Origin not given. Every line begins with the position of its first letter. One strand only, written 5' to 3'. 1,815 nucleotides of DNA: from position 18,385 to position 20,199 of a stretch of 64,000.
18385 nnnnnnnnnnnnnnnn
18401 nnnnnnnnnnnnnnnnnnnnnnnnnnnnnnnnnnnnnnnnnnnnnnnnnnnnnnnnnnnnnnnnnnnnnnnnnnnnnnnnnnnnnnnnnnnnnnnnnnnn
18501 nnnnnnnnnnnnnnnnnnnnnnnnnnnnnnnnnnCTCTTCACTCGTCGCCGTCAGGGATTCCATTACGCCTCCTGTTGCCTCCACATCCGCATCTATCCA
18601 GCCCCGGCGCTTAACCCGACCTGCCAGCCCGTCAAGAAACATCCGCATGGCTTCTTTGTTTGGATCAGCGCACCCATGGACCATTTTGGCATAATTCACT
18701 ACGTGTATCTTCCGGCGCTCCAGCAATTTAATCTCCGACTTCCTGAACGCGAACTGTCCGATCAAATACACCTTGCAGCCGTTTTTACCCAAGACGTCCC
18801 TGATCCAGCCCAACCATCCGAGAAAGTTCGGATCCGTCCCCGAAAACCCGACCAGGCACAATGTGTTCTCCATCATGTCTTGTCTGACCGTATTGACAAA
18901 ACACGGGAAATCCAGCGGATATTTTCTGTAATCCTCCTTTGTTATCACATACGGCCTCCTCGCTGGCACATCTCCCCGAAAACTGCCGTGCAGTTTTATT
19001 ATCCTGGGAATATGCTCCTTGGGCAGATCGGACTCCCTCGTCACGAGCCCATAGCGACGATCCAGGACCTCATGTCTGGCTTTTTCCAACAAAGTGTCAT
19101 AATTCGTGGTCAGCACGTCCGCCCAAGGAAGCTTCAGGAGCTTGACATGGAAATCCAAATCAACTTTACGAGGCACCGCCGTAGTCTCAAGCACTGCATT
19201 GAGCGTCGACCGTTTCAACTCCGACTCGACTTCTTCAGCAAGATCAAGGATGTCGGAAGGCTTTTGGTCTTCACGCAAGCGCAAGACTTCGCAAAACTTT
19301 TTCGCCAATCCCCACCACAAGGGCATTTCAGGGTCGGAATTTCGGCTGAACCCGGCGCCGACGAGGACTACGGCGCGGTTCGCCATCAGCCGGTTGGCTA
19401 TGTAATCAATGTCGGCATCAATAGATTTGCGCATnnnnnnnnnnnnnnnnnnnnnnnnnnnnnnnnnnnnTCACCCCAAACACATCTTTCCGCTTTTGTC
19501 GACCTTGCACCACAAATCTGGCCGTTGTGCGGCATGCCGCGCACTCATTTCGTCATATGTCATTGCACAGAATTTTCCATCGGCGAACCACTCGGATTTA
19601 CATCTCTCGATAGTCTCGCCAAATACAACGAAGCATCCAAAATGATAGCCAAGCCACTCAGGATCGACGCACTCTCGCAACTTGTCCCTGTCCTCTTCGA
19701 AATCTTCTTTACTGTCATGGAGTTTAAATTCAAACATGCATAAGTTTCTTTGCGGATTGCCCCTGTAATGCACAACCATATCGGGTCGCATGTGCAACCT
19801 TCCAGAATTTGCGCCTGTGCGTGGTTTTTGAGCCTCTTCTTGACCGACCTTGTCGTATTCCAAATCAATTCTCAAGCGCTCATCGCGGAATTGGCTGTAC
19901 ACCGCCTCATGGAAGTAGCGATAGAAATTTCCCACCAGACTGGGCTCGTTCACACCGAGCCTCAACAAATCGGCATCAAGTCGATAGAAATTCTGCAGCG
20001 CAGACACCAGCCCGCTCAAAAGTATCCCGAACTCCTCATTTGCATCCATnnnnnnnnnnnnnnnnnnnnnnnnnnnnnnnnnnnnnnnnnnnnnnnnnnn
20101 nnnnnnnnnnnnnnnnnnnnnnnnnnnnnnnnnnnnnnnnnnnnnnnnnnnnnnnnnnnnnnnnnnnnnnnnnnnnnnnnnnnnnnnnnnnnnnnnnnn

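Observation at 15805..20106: Two-gene SIR2 module: PD-(D/E)xK-like protein upstream of a 1189-aa N-terminal SIR2 protein (DSR-like but with a partner gene)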

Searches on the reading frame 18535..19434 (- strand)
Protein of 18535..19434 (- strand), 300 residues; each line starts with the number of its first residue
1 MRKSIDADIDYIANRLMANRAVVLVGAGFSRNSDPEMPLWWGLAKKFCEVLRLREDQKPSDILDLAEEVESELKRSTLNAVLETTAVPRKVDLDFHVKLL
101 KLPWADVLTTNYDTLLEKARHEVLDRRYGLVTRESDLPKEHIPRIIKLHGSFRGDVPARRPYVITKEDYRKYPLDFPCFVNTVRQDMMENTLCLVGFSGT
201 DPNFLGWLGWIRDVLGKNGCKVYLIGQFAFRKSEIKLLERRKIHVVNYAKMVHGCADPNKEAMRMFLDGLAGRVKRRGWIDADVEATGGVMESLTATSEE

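Call 79: search_solved_structures(query=window:18535-19434:-, max_evalue=0.0001, show_alignments=4)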
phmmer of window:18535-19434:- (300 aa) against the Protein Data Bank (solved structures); distinct sequences matched with E-value up to 0.0001: 9.
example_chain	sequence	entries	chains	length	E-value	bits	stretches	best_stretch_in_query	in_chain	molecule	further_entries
6lhx_A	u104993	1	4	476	9.1e-16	61.2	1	12-223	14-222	ThsA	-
8bto_A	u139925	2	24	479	1.2e-14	57.5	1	12-223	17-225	NAD(+) hydrolase ThsA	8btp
8wkt_A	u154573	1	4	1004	5.2e-14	55.4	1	19-223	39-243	SIR2-like domain-containing protein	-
8k98_C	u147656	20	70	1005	5.2e-14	55.4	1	19-223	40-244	a protein | SIR2-like domain-containing protein | SIR2 family protein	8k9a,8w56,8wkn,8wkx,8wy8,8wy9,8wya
7uxt_B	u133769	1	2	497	2.3e-13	53.3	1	22-225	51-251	USG protein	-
8wks_A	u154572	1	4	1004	1.3e-12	50.8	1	19-223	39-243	SIR2-like domain-containing protein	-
8wyb_A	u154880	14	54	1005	1.3e-12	50.8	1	19-223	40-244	SIR2-like domain-containing protein | DSR2 H171A | DSR2(H171A)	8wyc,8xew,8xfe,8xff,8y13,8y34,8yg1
8wfn_A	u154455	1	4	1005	1.7e-11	47.2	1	19-223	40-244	SIR2-like domain-containing protein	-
8wc0_A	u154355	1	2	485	1.3e-10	44.2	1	14-204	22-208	NAD(+) hydrolase ThsA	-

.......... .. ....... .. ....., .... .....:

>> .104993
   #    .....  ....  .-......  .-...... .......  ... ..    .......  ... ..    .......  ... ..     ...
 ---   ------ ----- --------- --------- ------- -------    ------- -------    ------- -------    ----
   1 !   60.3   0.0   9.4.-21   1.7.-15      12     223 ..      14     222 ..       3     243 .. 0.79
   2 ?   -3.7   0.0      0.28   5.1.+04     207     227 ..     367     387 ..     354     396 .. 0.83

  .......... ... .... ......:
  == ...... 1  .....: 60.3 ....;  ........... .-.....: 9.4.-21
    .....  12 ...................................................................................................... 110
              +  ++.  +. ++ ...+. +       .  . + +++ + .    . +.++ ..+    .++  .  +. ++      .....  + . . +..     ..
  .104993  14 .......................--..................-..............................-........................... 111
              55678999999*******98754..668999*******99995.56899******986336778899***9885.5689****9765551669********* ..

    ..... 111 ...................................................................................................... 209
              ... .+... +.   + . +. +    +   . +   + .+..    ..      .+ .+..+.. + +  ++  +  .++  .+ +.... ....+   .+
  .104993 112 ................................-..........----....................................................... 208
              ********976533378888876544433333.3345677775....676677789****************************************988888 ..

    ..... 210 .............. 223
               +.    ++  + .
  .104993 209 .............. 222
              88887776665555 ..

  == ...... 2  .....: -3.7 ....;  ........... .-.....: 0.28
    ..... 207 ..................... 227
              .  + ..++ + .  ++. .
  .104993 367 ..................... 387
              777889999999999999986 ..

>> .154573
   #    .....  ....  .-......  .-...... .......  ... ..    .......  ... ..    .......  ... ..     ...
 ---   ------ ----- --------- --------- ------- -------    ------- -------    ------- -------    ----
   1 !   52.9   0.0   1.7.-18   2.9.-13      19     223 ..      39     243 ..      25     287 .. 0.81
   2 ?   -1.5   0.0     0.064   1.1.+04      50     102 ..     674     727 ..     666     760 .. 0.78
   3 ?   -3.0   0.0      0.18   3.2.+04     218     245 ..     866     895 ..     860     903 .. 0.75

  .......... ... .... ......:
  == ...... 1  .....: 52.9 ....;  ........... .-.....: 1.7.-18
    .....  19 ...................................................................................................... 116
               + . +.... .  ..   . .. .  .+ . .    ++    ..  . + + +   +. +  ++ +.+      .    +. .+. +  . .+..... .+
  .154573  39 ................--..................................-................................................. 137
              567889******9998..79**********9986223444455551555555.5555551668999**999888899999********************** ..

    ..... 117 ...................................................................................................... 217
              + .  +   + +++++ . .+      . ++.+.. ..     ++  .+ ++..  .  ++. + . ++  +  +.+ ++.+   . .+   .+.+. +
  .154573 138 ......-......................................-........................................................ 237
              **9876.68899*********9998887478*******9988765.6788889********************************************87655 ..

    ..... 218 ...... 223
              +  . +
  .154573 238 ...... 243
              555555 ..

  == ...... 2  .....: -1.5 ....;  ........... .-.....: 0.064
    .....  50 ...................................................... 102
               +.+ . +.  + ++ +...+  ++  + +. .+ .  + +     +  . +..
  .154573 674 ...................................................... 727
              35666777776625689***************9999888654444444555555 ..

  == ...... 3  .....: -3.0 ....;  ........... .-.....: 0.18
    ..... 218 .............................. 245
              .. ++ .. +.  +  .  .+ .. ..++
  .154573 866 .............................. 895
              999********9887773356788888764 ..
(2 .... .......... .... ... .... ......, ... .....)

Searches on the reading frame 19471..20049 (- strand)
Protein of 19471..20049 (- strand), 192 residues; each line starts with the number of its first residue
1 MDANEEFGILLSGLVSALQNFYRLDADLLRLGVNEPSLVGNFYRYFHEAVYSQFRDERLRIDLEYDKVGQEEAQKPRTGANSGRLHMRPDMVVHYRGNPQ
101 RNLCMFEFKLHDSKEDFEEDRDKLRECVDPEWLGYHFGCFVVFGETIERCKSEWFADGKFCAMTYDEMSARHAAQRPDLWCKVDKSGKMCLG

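Call 67: search_dna_similar(query=window:19471-20049:-, collection=plasmids, mode=protein, max_evalue=0.01, max_rows=30)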
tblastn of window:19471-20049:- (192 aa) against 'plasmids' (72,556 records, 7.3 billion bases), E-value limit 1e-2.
Records with a match: 1; places in all: 1; records where one place covers at least 80% of the query: 0.
Best place of each record, by identity: <60% 1.
By first word of the organism name: Pukyongiella 1.
By predicted mobility (MOB-suite, as given by PLSDB): conjugative 1.
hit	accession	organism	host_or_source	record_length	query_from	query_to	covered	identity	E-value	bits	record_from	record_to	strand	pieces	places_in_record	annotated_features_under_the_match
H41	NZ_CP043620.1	Pukyongiella litopenaei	Penaeus vannamei (shrimp),cultured ...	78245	14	155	74%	25.2%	8e-3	44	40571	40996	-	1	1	hypothetical protein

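Call 72: predict_structure(alignment_id=A4)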
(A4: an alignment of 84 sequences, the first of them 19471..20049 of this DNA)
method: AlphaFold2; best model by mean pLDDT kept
length: 192 residues; sequences in the alignment: 84
mean_pLDDT: 83.4   pTM: 0.80
mean pLDDT of the five models: 83.4, 82.9, 82.7, 81.9, 81.8
residues with pLDDT >= 90: 121; 70-90: 21; 50-70: 37; < 50: 13
segments of 3 or more residues with pLDDT < 50: 67-72, 167-173
pLDDT, mean of each block of 10 residues (from residue 1): 89 96 97 97 97 92 67 56 72 92 96 94 92 93 95 94 65 51 56 51
secondary structure, 60 per line:
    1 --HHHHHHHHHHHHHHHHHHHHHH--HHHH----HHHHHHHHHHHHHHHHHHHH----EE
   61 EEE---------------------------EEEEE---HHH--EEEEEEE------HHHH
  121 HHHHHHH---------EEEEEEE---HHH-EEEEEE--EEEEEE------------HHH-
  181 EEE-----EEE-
elements in order: H3-24 H27-30 H35-54 E59-63 E91-95 E104-110 H117-127 E137-143 E151-156 E159-164 E181-183 E189-191

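Call 76: fold_search(model_id=the predicted structure, library=pdb)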
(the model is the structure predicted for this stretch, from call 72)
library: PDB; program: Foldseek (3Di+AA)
matches with E <= 10: 326; with E <= 0.001: 0
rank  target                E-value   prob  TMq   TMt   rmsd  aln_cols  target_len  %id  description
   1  3ijm_B                2.7e-03  1.00  0.45  0.57   5.0       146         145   11  The structure of a restriction endonuclease-like fold superfamily protein from Spirosoma linguale. (released 2009-09-22)
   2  4ic1_A                3.0e-03  0.90  0.32  0.31  14.5       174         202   13  Crystal structure of SSO0001 (released 2013-01-16)
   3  4ic1_B                3.4e-03  0.85  0.32  0.30  13.3       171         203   15  Crystal structure of SSO0001 (released 2013-01-16)
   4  8a4a_A                5.0e-03  0.99  0.46  0.43   7.5       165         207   13  Structure of human Rep15 in complex with bovine Rab3C. (released 2022-08-10)
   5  8a4c_C                5.3e-03  0.97  0.39  0.37   7.6       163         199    9  Structure of human Rep15:Rab3B complex. (released 2022-08-10)
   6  4ic1_D                1.1e-02  0.77  0.31  0.29  12.1       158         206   13  Crystal structure of SSO0001 (released 2013-01-16)
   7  8a4c_A                1.2e-02  0.94  0.40  0.37   6.6       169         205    9  Structure of human Rep15:Rab3B complex. (released 2022-08-10)
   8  4ic1_G                1.5e-02  0.84  0.34  0.33  11.8       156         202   13  Crystal structure of SSO0001 (released 2013-01-16)
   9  5csl_B                1.6e-02  0.41  0.28  0.04   8.7       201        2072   10  Crystal structure of the 500 kD yeast acetyl-CoA carboxylase holoenzyme dimer (released 2015-10-28)
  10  5csk_A                2.1e-02  0.33  0.29  0.05  10.5       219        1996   12  Crystal structure of yeast acetyl-CoA carboxylase, unbiotinylated (released 2015-10-28)
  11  8a4b_A                2.4e-02  0.87  0.39  0.37   7.8       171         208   13  Structure of human Rep15:Rab3B_Q81L complex. (released 2022-08-10)
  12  5cs4_B                2.4e-02  0.47  0.31  0.19   7.9       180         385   12  Crystal structure of domains AC3-AC5 of yeast acetyl-CoA carboxylase (released 2015-10-28)
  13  5csk_B                2.4e-02  0.41  0.32  0.05   9.5       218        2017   10  Crystal structure of yeast acetyl-CoA carboxylase, unbiotinylated (released 2015-10-28)
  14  9iac_A                4.3e-02  0.20  0.23  0.18  13.7       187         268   11  Structure of the Argonaute-associated Cas4 family protein 1 (ACE1) from Microcystis aeruginosa (MaACE1) (released 2025-04-23)
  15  5i6e                  5.2e-02  0.25  0.29  0.11  13.1       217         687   10  Crystal structure of the central domain of yeast acetyl-CoA carboxylase (released 2016-04-20)
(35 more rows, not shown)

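Call 98: search_protein_families(library=phrogs, proteins=[window:19471-20049:-], max_evalue=0.001)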
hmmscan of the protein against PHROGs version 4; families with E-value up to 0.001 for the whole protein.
window:19471-20049:- (192 aa): 0 families
